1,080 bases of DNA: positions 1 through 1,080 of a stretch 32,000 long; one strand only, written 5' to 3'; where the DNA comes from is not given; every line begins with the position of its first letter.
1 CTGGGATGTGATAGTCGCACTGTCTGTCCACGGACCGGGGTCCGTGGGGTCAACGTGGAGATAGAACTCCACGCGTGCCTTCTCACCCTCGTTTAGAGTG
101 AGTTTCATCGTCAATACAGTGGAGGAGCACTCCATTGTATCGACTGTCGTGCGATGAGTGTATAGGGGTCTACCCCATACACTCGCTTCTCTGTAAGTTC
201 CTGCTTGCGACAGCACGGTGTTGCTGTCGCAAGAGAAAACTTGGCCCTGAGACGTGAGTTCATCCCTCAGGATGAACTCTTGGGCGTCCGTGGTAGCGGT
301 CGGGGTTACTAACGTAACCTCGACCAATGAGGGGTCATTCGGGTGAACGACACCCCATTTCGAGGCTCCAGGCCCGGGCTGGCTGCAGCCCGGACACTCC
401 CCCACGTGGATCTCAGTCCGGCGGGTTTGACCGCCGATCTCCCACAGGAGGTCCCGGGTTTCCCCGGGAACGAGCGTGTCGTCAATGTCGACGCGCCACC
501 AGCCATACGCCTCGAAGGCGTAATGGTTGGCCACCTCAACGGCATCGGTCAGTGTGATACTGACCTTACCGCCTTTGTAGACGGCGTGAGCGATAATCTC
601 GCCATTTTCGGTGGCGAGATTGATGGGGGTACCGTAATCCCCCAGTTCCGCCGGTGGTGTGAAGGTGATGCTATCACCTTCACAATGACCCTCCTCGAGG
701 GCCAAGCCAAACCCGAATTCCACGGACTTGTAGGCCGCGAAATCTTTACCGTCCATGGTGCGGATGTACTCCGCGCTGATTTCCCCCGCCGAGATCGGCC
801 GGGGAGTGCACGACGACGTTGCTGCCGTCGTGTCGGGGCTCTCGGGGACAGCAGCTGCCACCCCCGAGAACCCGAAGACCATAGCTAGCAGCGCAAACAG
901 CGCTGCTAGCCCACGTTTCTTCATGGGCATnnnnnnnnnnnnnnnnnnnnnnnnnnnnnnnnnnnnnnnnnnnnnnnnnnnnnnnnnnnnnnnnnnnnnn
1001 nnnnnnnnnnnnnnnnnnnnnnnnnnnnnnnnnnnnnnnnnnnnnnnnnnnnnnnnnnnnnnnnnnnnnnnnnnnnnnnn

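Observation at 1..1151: High-GC secreted adhesin gene abutting rplA in a mid-GC genome: candidate cross-phylum acquisition or assembly chimera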

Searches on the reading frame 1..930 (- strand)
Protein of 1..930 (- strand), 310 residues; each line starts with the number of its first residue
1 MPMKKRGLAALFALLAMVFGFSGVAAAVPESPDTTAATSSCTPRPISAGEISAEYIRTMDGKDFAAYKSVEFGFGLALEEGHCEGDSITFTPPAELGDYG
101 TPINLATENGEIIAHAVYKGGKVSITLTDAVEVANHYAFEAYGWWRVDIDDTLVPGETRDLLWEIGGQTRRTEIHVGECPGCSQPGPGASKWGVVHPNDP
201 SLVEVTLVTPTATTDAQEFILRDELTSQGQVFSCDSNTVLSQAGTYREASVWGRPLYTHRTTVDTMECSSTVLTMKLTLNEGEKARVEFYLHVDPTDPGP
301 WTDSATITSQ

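Call 5: search_protein_families(library=pfam, proteins=[window:1-930:-], max_evalue=1)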
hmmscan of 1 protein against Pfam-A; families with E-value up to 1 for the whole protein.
window:1-930:- (310 aa): 2 families
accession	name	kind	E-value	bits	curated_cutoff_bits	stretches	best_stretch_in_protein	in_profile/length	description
PF17961.7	Big_8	-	1.9e-05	25.2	22.9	1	69-157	7-101/103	Bacterial Ig domain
PF07043.18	DUF1328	-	0.26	12.1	27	1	11-27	5-21/39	Protein of unknown function (DUF1328)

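Call 6: search_solved_structures(query=window:1-930:-, max_evalue=1, show_alignments=2)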
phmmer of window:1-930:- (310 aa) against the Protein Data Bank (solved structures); distinct sequences matched with E-value up to 1: 3.
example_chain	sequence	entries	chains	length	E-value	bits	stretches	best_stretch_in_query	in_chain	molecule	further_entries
5wta_A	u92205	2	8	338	0.041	16.3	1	53-167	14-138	Serine-aspartate repeat-containing protein E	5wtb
5ihw_A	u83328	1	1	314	0.066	15.6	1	52-159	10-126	Serine-aspartate repeat-containing protein E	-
4wiw_A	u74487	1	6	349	0.84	12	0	59-148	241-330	Glycoside hydrolase family 18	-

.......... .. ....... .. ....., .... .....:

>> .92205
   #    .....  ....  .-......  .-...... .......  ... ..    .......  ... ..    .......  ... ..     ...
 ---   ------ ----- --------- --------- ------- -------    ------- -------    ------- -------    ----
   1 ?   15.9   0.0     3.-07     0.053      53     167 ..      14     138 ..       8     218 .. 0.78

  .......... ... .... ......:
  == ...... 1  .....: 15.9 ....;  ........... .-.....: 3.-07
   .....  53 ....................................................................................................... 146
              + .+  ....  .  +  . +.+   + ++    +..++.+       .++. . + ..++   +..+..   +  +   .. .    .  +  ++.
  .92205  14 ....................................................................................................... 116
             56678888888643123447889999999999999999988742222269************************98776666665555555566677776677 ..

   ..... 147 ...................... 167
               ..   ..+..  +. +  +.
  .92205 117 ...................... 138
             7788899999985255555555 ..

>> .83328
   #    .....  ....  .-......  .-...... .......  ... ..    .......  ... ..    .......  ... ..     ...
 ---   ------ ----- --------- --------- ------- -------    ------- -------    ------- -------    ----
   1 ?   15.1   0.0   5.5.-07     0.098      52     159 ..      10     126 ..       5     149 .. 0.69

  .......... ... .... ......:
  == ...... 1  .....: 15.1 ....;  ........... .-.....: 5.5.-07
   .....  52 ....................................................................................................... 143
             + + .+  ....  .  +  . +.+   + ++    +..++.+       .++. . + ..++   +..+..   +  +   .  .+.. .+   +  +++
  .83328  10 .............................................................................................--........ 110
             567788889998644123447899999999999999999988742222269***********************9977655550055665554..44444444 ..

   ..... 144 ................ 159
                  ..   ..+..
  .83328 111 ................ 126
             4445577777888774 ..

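Call 9: find_homologous_proteins(query=window:1-930:-)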
Query window:1-930:- (310 aa): 281 proteins with E <= 0.001 among 2462 candidates; the best 120 are listed.
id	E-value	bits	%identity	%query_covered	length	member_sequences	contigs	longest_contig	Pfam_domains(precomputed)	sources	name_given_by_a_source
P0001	3.7e-206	701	99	100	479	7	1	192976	-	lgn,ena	-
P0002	6.0e-197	671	94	100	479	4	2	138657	-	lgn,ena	-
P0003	1.6e-193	660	92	100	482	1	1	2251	-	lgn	-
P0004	2.6e-191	653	94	93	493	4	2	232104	-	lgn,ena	-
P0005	1.1e-190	651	94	93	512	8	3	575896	-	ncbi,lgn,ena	-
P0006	4.1e-189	645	90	100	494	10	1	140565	-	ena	-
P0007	2.7e-188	643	90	100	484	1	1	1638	-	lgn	-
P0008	4.3e-185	632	91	93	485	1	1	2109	-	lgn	-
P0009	4.5e-185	632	87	100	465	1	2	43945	PF17961.8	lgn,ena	-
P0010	5.3e-179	612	87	93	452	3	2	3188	PF17961.8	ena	-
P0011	1.7e-170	584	81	100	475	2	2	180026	-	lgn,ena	-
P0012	1.0e-149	516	75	100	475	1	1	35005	-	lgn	-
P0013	1.6e-143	496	71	100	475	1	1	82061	-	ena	-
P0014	1.2e-141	490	70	100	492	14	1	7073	-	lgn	-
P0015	2.4e-141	488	71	100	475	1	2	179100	-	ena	-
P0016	8.5e-141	487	68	100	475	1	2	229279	PF17961.8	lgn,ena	-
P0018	2.8e-140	485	69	100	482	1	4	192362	PF17961.8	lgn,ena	-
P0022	1.3e-138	480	68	100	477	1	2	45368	PF17961.8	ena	-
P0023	4.7e-138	478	69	100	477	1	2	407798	PF17961.8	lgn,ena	-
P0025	5.4e-138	477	68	100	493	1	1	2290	PF17961.8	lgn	-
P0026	1.7e-137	476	67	100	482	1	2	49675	PF17961.8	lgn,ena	-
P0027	1.7e-137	476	67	100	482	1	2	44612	PF17961.8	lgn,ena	-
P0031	1.4e-136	473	67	100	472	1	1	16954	PF17961.8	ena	-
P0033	9.4e-136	470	67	100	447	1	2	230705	PF17961.8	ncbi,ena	-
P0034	9.4e-136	470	67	100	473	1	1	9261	PF17961.8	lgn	-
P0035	1.6e-135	469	68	100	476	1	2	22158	PF17961.8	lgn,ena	-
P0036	3.0e-135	468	68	100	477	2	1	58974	PF17961.8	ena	-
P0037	4.2e-135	468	68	100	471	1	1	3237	PF17961.8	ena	-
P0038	3.6e-134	465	66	100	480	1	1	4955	PF17961.8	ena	-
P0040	5.4e-134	464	67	100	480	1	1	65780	PF17961.8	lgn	-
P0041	7.4e-134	464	66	100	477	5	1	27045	PF17961.8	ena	-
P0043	1.8e-133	463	66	100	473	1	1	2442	PF17961.8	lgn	-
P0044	1.8e-133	463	66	100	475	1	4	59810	PF17961.8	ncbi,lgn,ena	-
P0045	2.0e-133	463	66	100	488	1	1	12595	PF17961.8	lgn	-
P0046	2.6e-133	462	66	100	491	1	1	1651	PF17961.8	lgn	-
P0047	3.6e-133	462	66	100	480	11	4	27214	PF17961.8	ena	-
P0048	6.5e-133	461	65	100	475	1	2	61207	PF17961.8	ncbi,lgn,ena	-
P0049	1.8e-132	459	66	100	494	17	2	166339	PF17961.8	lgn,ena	-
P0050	2.3e-132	459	66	100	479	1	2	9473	PF17961.8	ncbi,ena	-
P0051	1.6e-131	456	66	100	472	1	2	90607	PF17961.8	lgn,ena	-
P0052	1.8e-131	456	66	100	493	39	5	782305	PF17961.8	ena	-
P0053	2.9e-131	455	66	93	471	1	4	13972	PF17961.8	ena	-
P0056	7.6e-131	454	65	100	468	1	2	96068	PF17961.8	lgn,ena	-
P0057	1.2e-130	453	65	94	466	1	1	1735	PF17961.8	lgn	-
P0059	4.7e-130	451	66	94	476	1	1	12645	-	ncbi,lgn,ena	-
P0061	8.0e-130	451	65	100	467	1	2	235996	PF17961.8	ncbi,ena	-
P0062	8.0e-130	451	66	94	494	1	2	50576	PF17961.8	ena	-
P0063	2.4e-129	449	63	91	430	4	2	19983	PF17961.8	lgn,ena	-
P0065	8.9e-129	447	65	100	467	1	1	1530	PF17961.8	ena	-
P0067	2.0e-128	446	64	100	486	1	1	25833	PF17961.8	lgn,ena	-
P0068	4.9e-128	445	64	100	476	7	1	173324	PF17961.8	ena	-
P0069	6.9e-128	444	65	94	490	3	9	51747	PF17961.8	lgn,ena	-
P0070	1.1e-127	444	64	100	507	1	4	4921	PF17961.8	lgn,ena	-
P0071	3.3e-127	442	65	100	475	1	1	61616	PF17961.8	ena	-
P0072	5.2e-127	441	63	100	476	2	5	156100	PF17961.8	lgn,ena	-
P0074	1.4e-126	440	63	100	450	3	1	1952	PF17961.8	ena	-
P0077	3.9e-126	439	62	100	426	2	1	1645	PF17961.8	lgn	-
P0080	2.6e-125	436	63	93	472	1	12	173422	-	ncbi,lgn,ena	-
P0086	5.5e-125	435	63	100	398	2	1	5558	PF17961.8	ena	-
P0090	6.5e-125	435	63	93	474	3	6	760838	-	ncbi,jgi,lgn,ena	-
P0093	6.6e-125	435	63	93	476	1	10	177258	-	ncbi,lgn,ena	-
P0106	7.3e-122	425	63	100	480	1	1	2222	PF17961.8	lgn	-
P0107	2.7e-121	423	62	93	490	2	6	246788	PF17961.8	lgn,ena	-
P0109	1.1e-111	391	74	75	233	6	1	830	PF17961.8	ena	-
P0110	2.2e-95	338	76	57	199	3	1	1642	PF17961.8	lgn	-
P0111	9.5e-88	312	49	100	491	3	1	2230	PF17961.8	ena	-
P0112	9.9e-88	312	50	100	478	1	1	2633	PF17961.8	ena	-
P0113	4.2e-87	310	48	100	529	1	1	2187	PF17961.8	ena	-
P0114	5.9e-87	310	49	100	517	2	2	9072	PF17961.8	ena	-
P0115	6.0e-87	310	49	100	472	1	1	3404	PF17961.8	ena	-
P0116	6.4e-87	310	49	100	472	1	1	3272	PF17961.8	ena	-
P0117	6.5e-87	310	48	100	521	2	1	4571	PF17961.8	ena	-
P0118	6.9e-87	310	49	100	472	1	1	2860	PF17961.8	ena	-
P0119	1.4e-86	309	48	100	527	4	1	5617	PF17961.8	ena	-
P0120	1.6e-86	308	49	100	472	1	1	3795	PF17961.8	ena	-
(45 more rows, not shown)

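Call 15: list_cluster_members(proteins=[P0005, P0090, P0033, P0044, P0061, P0093, P0080, P0048, P0050, P0059])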
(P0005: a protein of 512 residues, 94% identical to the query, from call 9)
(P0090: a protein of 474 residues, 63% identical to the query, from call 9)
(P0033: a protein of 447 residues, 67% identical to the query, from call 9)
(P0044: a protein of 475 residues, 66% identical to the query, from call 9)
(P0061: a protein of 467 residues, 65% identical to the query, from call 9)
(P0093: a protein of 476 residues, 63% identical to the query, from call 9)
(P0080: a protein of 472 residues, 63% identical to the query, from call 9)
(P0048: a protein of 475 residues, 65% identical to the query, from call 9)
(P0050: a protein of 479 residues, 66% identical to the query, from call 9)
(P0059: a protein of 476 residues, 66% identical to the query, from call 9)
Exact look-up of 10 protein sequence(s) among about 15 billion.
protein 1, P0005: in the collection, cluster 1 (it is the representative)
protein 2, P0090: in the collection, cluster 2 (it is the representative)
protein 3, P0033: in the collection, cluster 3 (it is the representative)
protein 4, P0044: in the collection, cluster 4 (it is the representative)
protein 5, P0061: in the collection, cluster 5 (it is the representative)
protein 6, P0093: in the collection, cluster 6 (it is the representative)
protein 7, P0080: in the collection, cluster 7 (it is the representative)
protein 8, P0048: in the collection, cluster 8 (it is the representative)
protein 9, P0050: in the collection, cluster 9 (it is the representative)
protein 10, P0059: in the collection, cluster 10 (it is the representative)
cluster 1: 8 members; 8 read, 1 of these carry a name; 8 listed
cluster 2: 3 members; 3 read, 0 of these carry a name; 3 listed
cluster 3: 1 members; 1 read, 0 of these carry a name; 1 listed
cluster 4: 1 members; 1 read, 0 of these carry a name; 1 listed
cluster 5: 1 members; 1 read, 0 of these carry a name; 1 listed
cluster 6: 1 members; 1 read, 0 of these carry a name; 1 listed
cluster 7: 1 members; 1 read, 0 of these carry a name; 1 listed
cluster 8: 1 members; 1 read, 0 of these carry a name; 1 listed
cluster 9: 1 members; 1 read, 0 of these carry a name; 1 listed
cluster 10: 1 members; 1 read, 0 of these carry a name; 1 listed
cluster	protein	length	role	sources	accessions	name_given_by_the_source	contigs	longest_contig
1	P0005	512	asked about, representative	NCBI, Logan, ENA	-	-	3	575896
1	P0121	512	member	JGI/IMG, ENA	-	uncharacterized 29.3 kDa protein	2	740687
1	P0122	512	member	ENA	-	-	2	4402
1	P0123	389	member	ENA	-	-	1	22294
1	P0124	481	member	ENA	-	-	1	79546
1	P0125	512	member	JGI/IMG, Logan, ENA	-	-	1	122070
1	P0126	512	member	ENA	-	-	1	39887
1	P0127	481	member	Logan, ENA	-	-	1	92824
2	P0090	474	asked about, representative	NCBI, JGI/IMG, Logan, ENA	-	-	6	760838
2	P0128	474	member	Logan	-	-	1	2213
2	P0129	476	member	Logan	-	-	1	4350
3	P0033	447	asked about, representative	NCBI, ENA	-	-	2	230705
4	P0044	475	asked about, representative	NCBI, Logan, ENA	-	-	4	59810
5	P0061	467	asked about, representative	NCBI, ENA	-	-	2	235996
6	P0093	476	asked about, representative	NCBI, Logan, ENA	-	-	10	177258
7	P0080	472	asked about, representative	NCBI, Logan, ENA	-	-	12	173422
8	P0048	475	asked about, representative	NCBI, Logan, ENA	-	-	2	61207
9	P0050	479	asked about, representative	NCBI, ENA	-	-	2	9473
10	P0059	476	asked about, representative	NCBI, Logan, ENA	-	-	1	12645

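Call 31: search_protein_representatives(protein=window:1-846:-)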
Query: 282 residues. Proteins with E-value up to 0.001 (for the whole library): 54; up to 1e-10: 32; up to 1e-30: 11. The best 54 are listed.
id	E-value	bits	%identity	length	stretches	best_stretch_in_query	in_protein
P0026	2.3e-122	424.3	67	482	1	1-282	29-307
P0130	4.8e-78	278.8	51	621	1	4-281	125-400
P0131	1.6e-75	270.5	69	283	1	1-172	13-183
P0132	1.4e-66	241.1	48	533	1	11-282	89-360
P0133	1.6e-47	178.6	41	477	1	8-281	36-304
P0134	4.5e-47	177.2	40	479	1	9-282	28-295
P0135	1.5e-42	162.3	74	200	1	1-105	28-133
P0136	1.5e-40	155.8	37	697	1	17-281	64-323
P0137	2.5e-33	132.1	31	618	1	14-279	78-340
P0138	2.6e-32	128.7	37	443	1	8-281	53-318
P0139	5.4e-32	127.7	32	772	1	11-281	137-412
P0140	1.4e-30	123.1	35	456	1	5-281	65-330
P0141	4.2e-29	118.2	34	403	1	7-278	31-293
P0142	6.7e-29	117.5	59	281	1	178-282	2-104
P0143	2.4e-25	105.8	30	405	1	10-281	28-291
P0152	3.5e-18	82.4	29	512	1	11-281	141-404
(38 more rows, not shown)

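Call 33: predict_structure(alignment_id=A2)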
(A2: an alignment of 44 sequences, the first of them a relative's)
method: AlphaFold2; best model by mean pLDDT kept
length: 479 residues; sequences in the alignment: 44
mean_pLDDT: 67.0   pTM: 0.46
mean pLDDT of the five models: 67.0, 65.8, 63.6, 63.4, 60.7
residues with pLDDT >= 90: 120; 70-90: 147; 50-70: 34; < 50: 178
segments of 3 or more residues with pLDDT < 50: 1-9, 19-37, 326-372, 375-383, 385-460, 462-468, 470-479
pLDDT, mean of each block of 10 residues (from residue 1): 43 50 32 45 90 89 81 89 93 87 86 92 93 71 88 85 94 83 62 82 89 95 88 84 85 80 93 95 91 84 89 85 54 34 42 42 42 44 41 38 39 33 30 30 28 37 46 40
secondary structure, 60 per line:
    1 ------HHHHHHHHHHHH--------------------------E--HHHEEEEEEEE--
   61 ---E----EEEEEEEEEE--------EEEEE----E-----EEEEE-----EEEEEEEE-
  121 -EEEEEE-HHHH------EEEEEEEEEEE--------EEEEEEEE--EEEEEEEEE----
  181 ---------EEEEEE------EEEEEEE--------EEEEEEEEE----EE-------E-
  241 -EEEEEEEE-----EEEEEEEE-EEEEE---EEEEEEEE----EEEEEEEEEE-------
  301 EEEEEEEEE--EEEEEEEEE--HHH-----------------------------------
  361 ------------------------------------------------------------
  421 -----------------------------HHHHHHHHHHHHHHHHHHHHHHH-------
elements in order: H7-18 E51-58 E69-78 E87-91 E102-106 E112-119 E122-127 H129-132 E139-149 E158-165 E168-176 E190-195 E202-208 E217-225 E242-249 E255-262 E264-268 E272-279 E284-293 E301-309 E312-320 H450-472

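Call 38: fold_search(model_id=the predicted structure, library=pdb)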
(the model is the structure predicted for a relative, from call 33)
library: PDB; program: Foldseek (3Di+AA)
matches with E <= 10: 1887; with E <= 0.001: 112
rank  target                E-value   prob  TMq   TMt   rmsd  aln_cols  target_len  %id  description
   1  2ylh                  2.7e-13  1.00  0.30  0.42   8.5       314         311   13  Structure of N-terminal domain of Candida albicans Als9-2 G299W mutant (released 2011-10-05)
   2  2y7m                  3.8e-13  1.00  0.30  0.45   8.8       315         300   13  Structure of N-terminal domain of Candida albicans als9-2 (Pt derivative) (released 2011-10-05)
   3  6lxs                  4.5e-13  1.00  0.30  0.43   9.4       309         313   12  CWA protein-SdrC (released 2020-04-22)
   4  5wtb_B                5.5e-13  1.00  0.31  0.43   8.6       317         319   16  Complex Structure of Staphylococcus aureus SdrE with human complement factor H (released 2017-07-19)
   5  4lee_A                6.1e-13  1.00  0.30  0.42  11.3       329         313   13  Structure of the Als3 adhesin from Candida albicans, residues 1-313 (mature sequence), triple mutant in the binding ca (released 2014-05-14)
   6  6lxh_C                6.4e-13  1.00  0.32  0.44   9.0       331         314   13  Staphylococcus aureus surface protein-sdrc (released 2020-04-22)
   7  6lxh_B                6.7e-13  1.00  0.30  0.44   9.3       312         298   13  Staphylococcus aureus surface protein-sdrc (released 2020-04-22)
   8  1r17_B                8.3e-13  1.00  0.32  0.44   8.6       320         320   15  Crystal Structure Analysis of S.epidermidis adhesin SdrG binding to Fibrinogen (adhesin-ligand complex) (released 2003-10-28)
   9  5cfa_A                1.1e-12  1.00  0.31  0.42   8.8       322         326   13  Crystal structures of Bbp from Staphylococcus aureus with peptide ligand (released 2015-09-23)
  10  4leb_A                1.3e-12  1.00  0.29  0.42   9.0       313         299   13  Structure of the Als3 adhesin from Candida albicans, residues 1-299 (mature sequence) in complex with hepta-threonine (released 2014-05-14)
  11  6leb_A                1.5e-12  1.00  0.30  0.41  10.3       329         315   12  Staphylococcus aureus surface protein SdrC mutant-P366H (released 2020-11-25)
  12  6lxh_A                1.8e-12  1.00  0.31  0.45   9.0       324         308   14  Staphylococcus aureus surface protein-sdrc (released 2020-04-22)
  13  2f6a_B                1.9e-12  1.00  0.26  0.37  11.5       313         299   13  Collagen Adhesin and Collagen Complex Structure (released 2006-12-12)
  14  2vr3_B                2.0e-12  1.00  0.29  0.41  10.5       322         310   14  Structural and Biochemical Characterization of Fibrinogen binding to ClfA from Staphylocccus aureus (released 2009-05-19)
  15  1r17_A                2.7e-12  1.00  0.32  0.44   8.5       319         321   15  Crystal Structure Analysis of S.epidermidis adhesin SdrG binding to Fibrinogen (adhesin-ligand complex) (released 2003-10-28)
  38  2f6a_A                2.1e-11  1.00  0.25  0.36  12.1       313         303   13  Collagen Adhesin and Collagen Complex Structure (released 2006-12-12)
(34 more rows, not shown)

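Call 42: find_encoding_contigs(protein=P0090, flank=3000, max_places=6)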
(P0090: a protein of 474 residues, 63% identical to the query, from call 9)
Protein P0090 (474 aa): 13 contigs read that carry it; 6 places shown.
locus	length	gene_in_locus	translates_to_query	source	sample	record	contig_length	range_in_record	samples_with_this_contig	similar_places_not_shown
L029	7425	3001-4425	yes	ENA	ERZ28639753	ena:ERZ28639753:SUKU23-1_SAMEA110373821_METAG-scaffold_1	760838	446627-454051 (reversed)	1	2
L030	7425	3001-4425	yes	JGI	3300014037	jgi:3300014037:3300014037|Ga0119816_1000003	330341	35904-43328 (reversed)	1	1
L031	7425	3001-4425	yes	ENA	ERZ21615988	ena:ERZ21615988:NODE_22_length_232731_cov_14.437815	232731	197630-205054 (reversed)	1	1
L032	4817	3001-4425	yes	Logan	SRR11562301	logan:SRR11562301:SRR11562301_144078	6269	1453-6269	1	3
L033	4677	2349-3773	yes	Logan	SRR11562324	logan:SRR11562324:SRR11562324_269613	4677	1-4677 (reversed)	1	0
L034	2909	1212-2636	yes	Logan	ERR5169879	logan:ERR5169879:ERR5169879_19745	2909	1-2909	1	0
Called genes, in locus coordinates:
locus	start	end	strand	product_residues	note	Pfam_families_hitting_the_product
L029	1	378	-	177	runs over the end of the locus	-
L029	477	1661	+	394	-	-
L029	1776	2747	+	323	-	PF00687:Ribosomal_L1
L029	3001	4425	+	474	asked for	-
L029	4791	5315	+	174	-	PF00466:Ribosomal_L10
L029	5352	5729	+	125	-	PF16320:Ribosomal_L12_N, PF00542:Ribosomal_L12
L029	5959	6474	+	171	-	-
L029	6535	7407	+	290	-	PF10977:DUF2797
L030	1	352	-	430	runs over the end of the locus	PF03952:Enolase_N, PF00113:Enolase_C, PF13378:MR_MLE_C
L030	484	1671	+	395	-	-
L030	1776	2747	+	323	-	PF00687:Ribosomal_L1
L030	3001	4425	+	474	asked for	-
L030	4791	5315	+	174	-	PF00466:Ribosomal_L10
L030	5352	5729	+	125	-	PF16320:Ribosomal_L12_N, PF00542:Ribosomal_L12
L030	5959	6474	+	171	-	-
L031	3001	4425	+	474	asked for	-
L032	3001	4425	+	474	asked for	-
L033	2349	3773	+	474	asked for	-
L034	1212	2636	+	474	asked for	-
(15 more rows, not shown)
